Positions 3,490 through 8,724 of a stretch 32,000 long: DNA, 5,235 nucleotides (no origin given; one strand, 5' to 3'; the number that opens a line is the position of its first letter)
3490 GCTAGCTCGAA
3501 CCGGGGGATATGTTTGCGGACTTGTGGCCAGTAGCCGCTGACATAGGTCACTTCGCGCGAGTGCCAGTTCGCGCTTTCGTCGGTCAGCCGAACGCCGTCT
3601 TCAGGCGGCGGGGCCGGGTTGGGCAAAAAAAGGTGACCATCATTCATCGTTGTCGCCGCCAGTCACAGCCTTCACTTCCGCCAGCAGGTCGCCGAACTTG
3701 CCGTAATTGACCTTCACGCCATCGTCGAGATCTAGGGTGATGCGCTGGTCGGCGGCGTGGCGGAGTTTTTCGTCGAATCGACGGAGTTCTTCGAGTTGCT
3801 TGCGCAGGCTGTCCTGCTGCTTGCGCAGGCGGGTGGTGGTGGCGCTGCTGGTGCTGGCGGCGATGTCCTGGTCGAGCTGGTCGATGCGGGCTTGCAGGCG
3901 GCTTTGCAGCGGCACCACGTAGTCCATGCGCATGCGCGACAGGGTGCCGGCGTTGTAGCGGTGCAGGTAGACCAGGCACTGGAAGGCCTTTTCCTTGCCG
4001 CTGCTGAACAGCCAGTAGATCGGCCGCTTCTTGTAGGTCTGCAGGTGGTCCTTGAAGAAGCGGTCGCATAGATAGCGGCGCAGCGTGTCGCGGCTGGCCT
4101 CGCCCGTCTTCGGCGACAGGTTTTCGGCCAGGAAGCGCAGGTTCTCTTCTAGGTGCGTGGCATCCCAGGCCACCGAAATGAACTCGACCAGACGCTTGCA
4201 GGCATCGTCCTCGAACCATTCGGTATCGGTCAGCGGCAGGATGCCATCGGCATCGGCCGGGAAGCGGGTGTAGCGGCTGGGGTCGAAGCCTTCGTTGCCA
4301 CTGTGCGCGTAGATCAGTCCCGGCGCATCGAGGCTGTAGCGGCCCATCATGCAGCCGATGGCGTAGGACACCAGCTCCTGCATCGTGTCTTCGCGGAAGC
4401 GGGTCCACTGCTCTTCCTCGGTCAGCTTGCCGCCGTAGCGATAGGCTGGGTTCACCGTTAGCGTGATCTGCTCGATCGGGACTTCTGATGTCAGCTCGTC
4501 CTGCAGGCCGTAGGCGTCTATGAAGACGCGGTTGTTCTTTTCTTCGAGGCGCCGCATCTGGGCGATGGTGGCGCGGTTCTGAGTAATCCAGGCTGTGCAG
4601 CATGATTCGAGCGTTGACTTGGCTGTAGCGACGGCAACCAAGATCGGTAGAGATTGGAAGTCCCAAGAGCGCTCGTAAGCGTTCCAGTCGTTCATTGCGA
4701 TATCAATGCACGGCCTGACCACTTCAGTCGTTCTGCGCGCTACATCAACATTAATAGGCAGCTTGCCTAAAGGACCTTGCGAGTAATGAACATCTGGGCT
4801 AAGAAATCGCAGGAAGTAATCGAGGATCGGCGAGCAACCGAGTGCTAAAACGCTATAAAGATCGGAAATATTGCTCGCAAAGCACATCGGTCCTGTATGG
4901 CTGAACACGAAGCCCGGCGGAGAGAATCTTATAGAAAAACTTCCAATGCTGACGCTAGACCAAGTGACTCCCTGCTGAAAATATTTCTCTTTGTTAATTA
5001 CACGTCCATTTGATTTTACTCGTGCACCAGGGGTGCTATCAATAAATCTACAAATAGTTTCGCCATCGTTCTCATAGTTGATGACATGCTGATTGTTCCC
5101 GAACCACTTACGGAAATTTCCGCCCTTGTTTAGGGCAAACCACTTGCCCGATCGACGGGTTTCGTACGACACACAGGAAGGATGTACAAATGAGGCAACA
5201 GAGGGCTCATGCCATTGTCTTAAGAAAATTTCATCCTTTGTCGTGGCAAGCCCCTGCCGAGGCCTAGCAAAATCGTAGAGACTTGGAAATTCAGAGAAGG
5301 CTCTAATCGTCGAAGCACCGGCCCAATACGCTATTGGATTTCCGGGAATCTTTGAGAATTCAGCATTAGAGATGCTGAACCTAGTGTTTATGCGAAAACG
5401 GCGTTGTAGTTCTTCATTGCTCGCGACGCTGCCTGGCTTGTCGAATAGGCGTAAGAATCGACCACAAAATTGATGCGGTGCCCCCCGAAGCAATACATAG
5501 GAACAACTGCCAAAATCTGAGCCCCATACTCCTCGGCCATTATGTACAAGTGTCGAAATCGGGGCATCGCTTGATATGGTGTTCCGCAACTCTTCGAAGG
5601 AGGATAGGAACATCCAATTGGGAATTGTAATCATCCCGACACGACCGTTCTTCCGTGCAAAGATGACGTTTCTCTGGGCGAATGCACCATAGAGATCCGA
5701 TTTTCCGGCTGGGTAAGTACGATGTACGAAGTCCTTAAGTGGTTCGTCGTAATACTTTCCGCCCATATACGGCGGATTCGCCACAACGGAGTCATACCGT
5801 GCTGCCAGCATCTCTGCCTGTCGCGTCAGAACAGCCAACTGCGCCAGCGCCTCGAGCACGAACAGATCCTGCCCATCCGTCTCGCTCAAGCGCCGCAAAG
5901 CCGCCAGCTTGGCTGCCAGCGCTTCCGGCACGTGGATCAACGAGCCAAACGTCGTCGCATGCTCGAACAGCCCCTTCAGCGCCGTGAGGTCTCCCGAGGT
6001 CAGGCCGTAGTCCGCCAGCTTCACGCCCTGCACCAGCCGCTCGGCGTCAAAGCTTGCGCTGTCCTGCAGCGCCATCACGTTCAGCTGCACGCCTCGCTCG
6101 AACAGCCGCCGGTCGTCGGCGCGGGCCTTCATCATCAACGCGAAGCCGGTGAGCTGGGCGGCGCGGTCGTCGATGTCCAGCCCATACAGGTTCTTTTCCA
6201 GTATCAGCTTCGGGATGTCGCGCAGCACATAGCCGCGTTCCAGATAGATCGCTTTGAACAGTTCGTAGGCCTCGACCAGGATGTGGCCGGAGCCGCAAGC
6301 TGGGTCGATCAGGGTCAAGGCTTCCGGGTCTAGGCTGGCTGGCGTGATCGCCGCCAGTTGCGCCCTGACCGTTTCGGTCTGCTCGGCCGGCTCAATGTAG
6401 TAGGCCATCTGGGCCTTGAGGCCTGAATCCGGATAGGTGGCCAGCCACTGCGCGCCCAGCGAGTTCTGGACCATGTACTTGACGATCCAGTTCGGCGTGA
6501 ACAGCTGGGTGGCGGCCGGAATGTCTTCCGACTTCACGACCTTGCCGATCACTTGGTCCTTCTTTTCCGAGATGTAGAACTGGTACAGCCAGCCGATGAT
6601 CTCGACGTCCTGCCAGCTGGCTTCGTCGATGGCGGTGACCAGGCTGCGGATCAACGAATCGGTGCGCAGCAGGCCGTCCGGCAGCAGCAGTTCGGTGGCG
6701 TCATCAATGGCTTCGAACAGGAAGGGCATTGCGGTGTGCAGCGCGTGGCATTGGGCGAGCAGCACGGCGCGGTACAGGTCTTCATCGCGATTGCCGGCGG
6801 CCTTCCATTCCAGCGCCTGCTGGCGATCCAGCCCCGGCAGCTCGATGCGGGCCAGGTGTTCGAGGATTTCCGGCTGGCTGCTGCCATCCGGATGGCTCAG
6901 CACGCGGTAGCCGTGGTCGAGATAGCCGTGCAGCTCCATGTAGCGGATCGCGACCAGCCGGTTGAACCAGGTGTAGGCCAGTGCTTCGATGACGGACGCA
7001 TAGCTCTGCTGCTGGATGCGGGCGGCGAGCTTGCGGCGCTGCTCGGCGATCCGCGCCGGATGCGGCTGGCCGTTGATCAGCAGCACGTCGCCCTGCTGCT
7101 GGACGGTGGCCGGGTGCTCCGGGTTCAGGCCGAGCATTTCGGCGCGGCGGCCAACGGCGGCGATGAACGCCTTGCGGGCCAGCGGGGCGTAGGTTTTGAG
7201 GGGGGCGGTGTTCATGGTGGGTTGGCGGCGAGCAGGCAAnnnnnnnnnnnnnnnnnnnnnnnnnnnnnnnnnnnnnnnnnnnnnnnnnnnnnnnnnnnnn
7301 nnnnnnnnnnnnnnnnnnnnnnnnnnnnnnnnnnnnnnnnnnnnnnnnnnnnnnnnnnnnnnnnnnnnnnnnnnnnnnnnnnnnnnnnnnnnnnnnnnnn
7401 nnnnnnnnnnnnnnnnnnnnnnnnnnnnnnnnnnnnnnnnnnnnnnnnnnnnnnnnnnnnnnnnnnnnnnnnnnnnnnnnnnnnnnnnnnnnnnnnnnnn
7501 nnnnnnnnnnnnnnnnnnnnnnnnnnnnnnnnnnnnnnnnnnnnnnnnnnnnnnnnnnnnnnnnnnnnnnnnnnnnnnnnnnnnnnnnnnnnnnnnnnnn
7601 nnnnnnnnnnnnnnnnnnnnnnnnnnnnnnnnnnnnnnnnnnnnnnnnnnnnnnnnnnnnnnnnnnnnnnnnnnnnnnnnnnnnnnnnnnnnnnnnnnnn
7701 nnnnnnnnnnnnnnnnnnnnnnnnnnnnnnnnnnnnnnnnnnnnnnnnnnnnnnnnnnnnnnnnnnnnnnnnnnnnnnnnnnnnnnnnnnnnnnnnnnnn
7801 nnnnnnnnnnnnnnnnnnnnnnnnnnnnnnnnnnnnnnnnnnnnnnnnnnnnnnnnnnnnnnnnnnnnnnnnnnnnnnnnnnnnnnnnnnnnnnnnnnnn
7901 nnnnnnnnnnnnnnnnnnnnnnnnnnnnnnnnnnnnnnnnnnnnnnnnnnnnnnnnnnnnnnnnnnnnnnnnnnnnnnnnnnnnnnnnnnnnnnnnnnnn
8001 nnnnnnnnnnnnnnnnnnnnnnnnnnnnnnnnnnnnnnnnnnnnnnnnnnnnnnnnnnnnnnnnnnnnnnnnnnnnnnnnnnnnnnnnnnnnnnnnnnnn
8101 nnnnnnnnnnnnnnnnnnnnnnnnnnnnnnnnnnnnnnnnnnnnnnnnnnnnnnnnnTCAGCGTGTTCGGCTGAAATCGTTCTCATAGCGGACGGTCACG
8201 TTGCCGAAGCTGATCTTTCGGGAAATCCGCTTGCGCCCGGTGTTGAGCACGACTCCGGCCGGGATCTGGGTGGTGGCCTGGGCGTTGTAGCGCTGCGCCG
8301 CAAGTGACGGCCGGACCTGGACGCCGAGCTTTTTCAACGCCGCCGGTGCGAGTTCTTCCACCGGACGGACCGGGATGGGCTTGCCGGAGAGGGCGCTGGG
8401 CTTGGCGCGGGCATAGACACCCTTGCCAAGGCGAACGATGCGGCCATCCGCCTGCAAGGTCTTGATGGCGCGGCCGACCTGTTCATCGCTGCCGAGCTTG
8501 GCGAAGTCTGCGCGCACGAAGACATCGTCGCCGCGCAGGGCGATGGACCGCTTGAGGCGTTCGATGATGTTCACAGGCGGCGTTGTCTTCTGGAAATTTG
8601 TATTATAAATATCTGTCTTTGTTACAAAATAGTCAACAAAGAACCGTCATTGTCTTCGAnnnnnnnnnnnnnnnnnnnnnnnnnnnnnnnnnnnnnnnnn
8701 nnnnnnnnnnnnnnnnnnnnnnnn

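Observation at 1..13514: Type I BREX operon expanded to ten tightly coupled genes by three nested inserts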

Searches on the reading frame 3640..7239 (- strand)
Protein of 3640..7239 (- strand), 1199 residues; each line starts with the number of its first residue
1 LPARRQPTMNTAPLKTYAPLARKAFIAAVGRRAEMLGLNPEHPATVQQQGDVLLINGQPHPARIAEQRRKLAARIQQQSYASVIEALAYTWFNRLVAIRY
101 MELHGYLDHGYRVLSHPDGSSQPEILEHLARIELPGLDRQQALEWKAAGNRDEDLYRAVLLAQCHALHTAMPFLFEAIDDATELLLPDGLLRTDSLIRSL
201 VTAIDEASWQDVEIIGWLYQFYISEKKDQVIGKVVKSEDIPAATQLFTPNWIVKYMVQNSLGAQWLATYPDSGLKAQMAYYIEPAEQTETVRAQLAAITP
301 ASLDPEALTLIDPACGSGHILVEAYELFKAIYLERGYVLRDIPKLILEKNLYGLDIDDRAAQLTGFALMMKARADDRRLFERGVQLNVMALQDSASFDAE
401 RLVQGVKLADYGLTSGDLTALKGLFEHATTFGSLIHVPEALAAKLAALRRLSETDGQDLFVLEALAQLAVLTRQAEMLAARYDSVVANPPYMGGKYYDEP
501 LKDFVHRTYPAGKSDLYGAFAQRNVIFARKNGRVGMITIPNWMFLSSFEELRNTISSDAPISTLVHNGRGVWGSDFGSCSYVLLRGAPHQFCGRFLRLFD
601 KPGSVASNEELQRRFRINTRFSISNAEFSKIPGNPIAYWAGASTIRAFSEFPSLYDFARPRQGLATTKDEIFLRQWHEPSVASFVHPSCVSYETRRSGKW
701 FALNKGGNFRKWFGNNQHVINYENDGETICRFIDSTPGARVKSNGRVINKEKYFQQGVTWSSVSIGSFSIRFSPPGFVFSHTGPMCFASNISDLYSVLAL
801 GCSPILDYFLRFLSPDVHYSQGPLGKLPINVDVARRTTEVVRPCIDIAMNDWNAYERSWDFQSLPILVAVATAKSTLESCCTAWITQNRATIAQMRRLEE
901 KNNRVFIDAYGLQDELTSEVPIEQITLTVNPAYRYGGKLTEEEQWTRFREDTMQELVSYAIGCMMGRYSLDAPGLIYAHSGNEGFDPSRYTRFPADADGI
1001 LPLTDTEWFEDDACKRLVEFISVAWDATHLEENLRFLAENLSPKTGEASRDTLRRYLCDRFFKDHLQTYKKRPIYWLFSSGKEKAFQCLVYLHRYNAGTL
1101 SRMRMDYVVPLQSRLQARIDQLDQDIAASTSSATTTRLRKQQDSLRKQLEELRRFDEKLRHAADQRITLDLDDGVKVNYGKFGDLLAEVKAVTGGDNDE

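Call 5: search_protein_families(library=pfam, proteins=[window:3640-7239:-])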
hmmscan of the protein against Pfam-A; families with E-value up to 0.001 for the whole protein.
window:3640-7239:- (1199 aa): 4 families
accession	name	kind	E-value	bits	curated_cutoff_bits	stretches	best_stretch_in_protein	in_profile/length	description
PF07669.17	Eco57I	-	4.3e-19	69.7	25.3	1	349-567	1-165/171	Eco57I restriction-modification methylase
PF02384.22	N6_Mtase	-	1.3e-09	38.3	20.4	1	472-566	116-212/311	N-6 DNA Methylase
PF20473.4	MmeI_Mtase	-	4.2e-07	29.8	27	1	308-377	21-91/259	MmeI, DNA-methyltransferase domain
PF01170.24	UPF0020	-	6.9e-05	23.1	22.3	0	307-362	29-90/197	RMKL-like, methyltransferase domain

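Call 6: search_protein_families(library=padloc, proteins=[window:3640-7239:-])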
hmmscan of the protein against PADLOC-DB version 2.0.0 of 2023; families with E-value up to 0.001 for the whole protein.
window:3640-7239:- (1199 aa): 43 families (the best 25 are shown)
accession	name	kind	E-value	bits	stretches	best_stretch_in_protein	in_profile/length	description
PDLC03600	REase_MTase_IIG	-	0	1471.1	1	9-1196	1-1201/1205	Type IIG restriction enzyme-methyltransferase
PDLC02521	PglX|PglXI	-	0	1464.1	1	9-1190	1-1171/1174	PglX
PDLC02641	DrmMI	-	3.6e-252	837.9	1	9-1190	1-1161/1161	DrmMI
PDLC02525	PglX|PglXI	-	2.9e-173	575.8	1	9-601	1-579/607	PglX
PDLC02516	PglX|PglXI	-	3.4e-171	568.9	1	607-1188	13-583/593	PglX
PDLC02524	PglX|PglXI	-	6.3e-149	495.6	1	211-873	17-686/722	PglX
PDLC02522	PglX|PglXI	-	3.2e-141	470.3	2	304-879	420-988/1218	PglX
PDLC02517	PglX|PglXI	-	3.7e-125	417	1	472-1184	5-688/707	PglX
PDLC02527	PglX|PglXI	-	1.2e-99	332.7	3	459-1179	538-1229/1332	PglX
PDLC02523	PglX|PglXI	-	9.1e-83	276.8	4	458-830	537-905/1428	PglX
PDLC02531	PglX|PglXI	-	1.5e-80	269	2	991-1193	154-355/359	PglX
PDLC02518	PglX|PglXI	-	3.3e-66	221.9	3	78-375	79-377/1412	PglX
PDLC02519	PglX|PglXI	-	2.4e-62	209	2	208-462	182-432/1241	PglX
PDLC02528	PglX|PglXI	-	8.5e-61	203.9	2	171-559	139-550/1125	PglX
PDLC02532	PglX|PglXI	-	1.2e-39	134.2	1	619-1181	27-564/682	PglX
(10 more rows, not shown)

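Call 21: find_related_loci(query=window:3640-7215:-, collection=genome_contigs, flank=10000)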
Query window:3640-7215:- (1191 aa) in genome_contigs; peptide patterns used: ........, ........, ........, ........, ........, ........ (x = any residue, [..] = any of these).
451 stretches matched a pattern; 423 encode a relative of the query (tblastn E <= 1e-3); the best 80 are kept; 79 distinct loci.
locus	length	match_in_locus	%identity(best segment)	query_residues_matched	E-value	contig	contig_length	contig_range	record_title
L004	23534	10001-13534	64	1-1186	0e+0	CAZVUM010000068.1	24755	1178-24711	MAG TPA_asm: uncultured Acidimicrobiales bacterium isolate binchicken_co46_650 genome assembly, contig: NODE_3617_length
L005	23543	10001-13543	64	1-1186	0e+0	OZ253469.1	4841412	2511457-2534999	MAG: Candidatus Azotimanducaceae bacterium isolate 0d336ec1-7821-4be5-a928-cec4cb1b8f81 genome assembly, chromosome: 1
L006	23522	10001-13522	62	1-1191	0e+0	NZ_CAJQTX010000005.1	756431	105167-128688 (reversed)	MAG: Candidatus Accumulibacter sp. ACC003 isolate ACC003_d322, whole genome shotgun sequence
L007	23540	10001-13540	62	1-1186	0e+0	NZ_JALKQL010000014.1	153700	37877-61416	Pseudomonas iridis strain Y-22 Contig_014, whole genome shotgun sequence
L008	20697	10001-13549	61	1-1186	0e+0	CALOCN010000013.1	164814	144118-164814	MAG: Candidatus Eiseniibacteriota bacterium isolate LOGT_bin.0075 genome assembly, contig: contig_46142, whole genome sh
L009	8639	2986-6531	60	1-1191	0e+0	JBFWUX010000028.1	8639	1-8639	MAG: Dehalococcoidia bacterium isolate CA_2019_TPBF_80 NODE_32993_length_8639_cov_16.056508_TPBF, whole genome shotgun s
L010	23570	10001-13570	60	1-1191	0e+0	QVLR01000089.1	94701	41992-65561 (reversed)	Azoarcus sp. Aa7 AZOA_contig000089, whole genome shotgun sequence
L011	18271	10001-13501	63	1-1190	0e+0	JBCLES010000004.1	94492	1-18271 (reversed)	Anaerolineae bacterium isolate SLM_MC1B_810-D21 Node_4_length_94492_cov_65.301003, whole genome shotgun sequence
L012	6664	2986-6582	59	1-1191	0e+0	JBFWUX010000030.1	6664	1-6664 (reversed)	MAG: Dehalococcoidia bacterium isolate CA_2019_TPBF_80 NODE_44884_length_6664_cov_19.352302_TPBF, whole genome shotgun s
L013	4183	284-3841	58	1-1190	0e+0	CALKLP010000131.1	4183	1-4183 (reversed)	MAG: uncultured Verrucomicrobiales bacterium isolate B3_Bin_MAXBIN__030_sub_1 genome assembly, contig: c_000002230417, w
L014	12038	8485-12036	60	1-1182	0e+0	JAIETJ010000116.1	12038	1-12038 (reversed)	MAG: Pseudomonadaceae bacterium isolate time.spades.CONCOCT.1kb_038 c_000000000109, whole genome shotgun sequence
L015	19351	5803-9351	59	1-1186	0e+0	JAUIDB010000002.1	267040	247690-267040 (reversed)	MAG: Thermoanaerobaculia bacterium isolate 7_bin.54 NODE_89_length_267040_cov_1.465436, whole genome shotgun sequence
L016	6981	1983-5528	59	1-1184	0e+0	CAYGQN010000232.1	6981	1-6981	MAG TPA_asm: uncultured Gammaproteobacteria bacterium isolate ERP117304_co3_111 genome assembly, contig: NODE_15636_leng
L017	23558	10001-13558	59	1-1190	0e+0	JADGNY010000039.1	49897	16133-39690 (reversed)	MAG: Thermoanaerobaculia bacterium isolate Chersky.31_28 contig-100_137, whole genome shotgun sequence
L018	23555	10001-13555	58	1-1186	0e+0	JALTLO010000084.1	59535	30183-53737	MAG: Planctomycetota bacterium isolate S139_metabat1_scaf2bin.037 S139_NODE_249_length_59535_cov_1.913564, whole genome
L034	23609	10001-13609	56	1-1191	0e+0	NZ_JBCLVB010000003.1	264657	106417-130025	Luteimonas sp. MJ250 Scaffold1_3, whole genome shotgun sequence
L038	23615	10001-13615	58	1-1191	0e+0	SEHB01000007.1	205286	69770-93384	MAG: Lysobacteraceae bacterium isolate PMG_145 scaffold_80, whole genome shotgun sequence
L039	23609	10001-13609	56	1-1191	0e+0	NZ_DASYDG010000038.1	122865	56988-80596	MAG: Pinirhizobacter sp. isolate SMAG_U4953 k141_4133441, whole genome shotgun sequence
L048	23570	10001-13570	56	1-1191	0e+0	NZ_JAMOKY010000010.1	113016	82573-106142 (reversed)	Stenotrophomonas sp. 9(2022) Seq#10, whole genome shotgun sequence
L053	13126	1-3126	59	155-1191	0e+0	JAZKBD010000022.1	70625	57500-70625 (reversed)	MAG: Pseudomonadota bacterium isolate ADI_H3L2_1_122_18_3-bin063_1 ADIH3L21_B063_1_000000000022, whole genome shotgun se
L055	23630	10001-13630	51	1-1191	0e+0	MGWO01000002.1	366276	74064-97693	MAG: Gallionellales bacterium GWA2_54_124 GWA2_Gallionellales_54_124_10, whole genome shotgun sequence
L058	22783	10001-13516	53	1-1191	0e+0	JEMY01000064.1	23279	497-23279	MAG: Candidatus Accumulibacter regalis contig000064, whole genome shotgun sequence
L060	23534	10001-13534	57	1-1191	0e+0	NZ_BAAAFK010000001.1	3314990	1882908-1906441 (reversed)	Rhodanobacter soli strain JCM 16126 sequence1, whole genome shotgun sequence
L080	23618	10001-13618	49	2-1191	0e+0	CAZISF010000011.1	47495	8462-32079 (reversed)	MAG TPA_asm: uncultured Caulobacter sp. isolate SRP285395_co2_22 genome assembly, contig: NODE_1085_length_47495_cov_21.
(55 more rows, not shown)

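Call 27: search_protein_families(library=pfam, alignment_id=A1, max_evalue=0.00001)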
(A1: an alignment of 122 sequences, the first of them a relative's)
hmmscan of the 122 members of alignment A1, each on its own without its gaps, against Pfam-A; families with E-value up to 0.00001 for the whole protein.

A. member 1, L004:13552-16554:+ (1000 aa): 1 family
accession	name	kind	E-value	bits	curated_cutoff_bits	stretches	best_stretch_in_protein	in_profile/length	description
PF00078.32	RVT_1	-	1.3e-06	28.8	29.6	1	178-292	58-162/205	Reverse transcriptase (RNA-dependent DNA polymerase)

B. families by the number of members that match (of 122 scanned): 74 families (the first 25 are shown)
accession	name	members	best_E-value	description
PF13304.12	AAA_21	11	6.2e-39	AAA domain, putative AbiEii toxin, Type IV TA system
PF13749.12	HATPase_c_4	9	1.2e-29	Putative ATP-dependent DNA helicase recG C-terminal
PF21247.3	Fic-like_C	9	8.3e-28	Filamentation induced by cAMP protein Fic-like, C-terminal domain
PF04326.19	SLFN_AlbA_2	9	3e-25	Schlafen, AlbA_2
PF13175.12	AAA_15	8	1.2e-17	AAA ATPase domain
PF02463.25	SMC_N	8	4.6e-12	RecF/RecN/SMC N terminal domain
PF13476.12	AAA_23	6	4.2e-10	AAA domain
PF08843.17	AbiEii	4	4.6e-40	Nucleotidyl transferase AbiEii toxin, Type IV TA system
PF00005.33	ABC_tran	4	4.1e-10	ABC transporter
PF06250.17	YhcG_C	3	1.9e-67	YhcG PDDEXK nuclease domain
PF17761.7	DUF1016_N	3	2.9e-39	DUF1016 N-terminal domain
PF03235.19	GmrSD_N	3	8.6e-32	GmrSD restriction endonuclease, N-terminal domain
PF02661.23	Fic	3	2.6e-22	Fic/DOC family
PF01850.27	PIN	3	1e-16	PIN domain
PF04014.23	MazE_antitoxin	3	3.6e-13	Antidote-toxin recognition MazE, bacterial antitoxin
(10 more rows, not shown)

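Call 28: search_protein_families(library=padloc, alignment_id=A1, max_evalue=0.00001)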
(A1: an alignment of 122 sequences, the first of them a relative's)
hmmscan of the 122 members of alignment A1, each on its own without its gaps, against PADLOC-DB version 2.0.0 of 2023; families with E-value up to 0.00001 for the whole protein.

A. member 1, L004:13552-16554:+ (1000 aa): 23 families
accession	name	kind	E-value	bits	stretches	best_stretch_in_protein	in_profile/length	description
PDLC03780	RT_UG5-nitrilase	-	2.7e-268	891.1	1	12-999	21-901/907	DRT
PDLC03804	RTasNitrilase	-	1.6e-41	140.7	1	722-989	141-396/397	DRT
PDLC02995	RT_UG5-nitrilase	-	3.7e-41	139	2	716-991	677-950/958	-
PDLC03781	RT_UG5_small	-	5.6e-27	92.4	1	16-321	7-329/631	DRT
PDLC03745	Drt1a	-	2.4e-22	76.7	2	759-976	959-1165/1176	DRT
PDLC03768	Drt3a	-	8.3e-15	53.1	1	171-316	118-245/411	DRT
PDLC02171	Drt1a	-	3.5e-14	49.3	1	867-975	1111-1219/1232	-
PDLC03756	RT_UG19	-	2.4e-13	48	1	230-310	182-263/562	DRT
PDLC03775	RT_UG36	-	1.4e-12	45.3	1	166-294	121-241/557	DRT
PDLC02175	Drt3a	-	2e-11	41.8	1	173-317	94-228/417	-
PDLC03761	RT_UG23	-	4.1e-11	40.1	1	163-298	114-238/489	DRT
PDLC03773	RT_UG34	-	9e-11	39.3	1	102-293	76-258/512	DRT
PDLC03759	RT_UG21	-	1.7e-10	38.2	1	180-288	136-231/503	DRT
PDLC02174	Drt3a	-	1e-09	36.1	1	229-292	141-206/403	-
PDLC03754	RT_UG17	-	1.8e-09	35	1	177-326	117-260/429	DRT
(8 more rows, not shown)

B. families by the number of members that match (of 122 scanned): 436 families (the first 25 are shown)
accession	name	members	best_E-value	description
PDLC02335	AbiLi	11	4.1e-79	AbiLi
PDLC02980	AriA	11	2.1e-37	-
PDLC04135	mad3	11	1.7e-24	mads_3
PDLC04175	HEC-01A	10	1.9e-43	-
PDLC04179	HEC-01A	10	1.7e-29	-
PDLC04541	PDC-M25A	9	3e-164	-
PDLC04176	HEC-01A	9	1.1e-156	-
PDLC04178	HEC-01A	9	6.1e-47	-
PDLC04182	HEC-01A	9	6.4e-46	-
PDLC04144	HEC-01B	9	2.9e-36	-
PDLC04389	PDC-M07A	9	2.3e-33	-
PDLC04177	HEC-01A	9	5.4e-33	-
PDLC04184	HEC-01A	9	2.5e-32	-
PDLC04391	PDC-M07A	9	4.2e-31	-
PDLC04180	HEC-01A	9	4.7e-28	-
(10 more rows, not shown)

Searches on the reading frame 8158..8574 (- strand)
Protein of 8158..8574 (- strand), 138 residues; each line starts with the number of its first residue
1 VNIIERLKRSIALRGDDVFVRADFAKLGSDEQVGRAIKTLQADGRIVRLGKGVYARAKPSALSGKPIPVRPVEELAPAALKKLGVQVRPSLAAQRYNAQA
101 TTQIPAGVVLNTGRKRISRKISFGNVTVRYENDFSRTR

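Call 5: search_protein_families(library=pfam, proteins=[window:8158-8574:-])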
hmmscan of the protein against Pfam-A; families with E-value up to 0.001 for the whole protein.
window:8158-8574:- (138 aa): 2 families
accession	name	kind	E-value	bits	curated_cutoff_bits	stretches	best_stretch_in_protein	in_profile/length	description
PF19570.5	DUF6088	-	7.6e-09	36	25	1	14-131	11-123/172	Family of unknown function (DUF6088)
PF13338.12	AbiEi_4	-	9.7e-05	22.8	25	1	11-56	6-48/49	Transcriptional regulator, AbiEi antitoxin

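Call 6: search_protein_families(library=padloc, proteins=[window:8158-8574:-])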
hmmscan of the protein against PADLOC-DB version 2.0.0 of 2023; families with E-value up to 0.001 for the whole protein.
window:8158-8574:- (138 aa): 6 families
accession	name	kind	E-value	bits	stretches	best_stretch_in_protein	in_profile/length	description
PDLC02229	AbiEi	-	4e-49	164.5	1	1-132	1-131/131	AbiEi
PDLC02258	AbiEi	-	5.8e-30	102.9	1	3-124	67-187/196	AbiEi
PDLC02226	AbiEi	-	2e-15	55.2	1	2-128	2-125/202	AbiEi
PDLC02233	AbiEi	-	7.3e-11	40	1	6-131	7-130/214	AbiEi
PDLC02234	AbiEi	-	8.3e-05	20.4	1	5-66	5-62/191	AbiEi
PDLC02250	AbiEi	-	0.00017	19.5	1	18-113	17-106/197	AbiEi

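Call 56: search_protein_families(library=ncbifam, proteins=[window:8158-8574:-], max_evalue=0.001)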
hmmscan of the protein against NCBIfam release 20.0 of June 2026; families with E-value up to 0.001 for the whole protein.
window:8158-8574:- (138 aa): 0 families
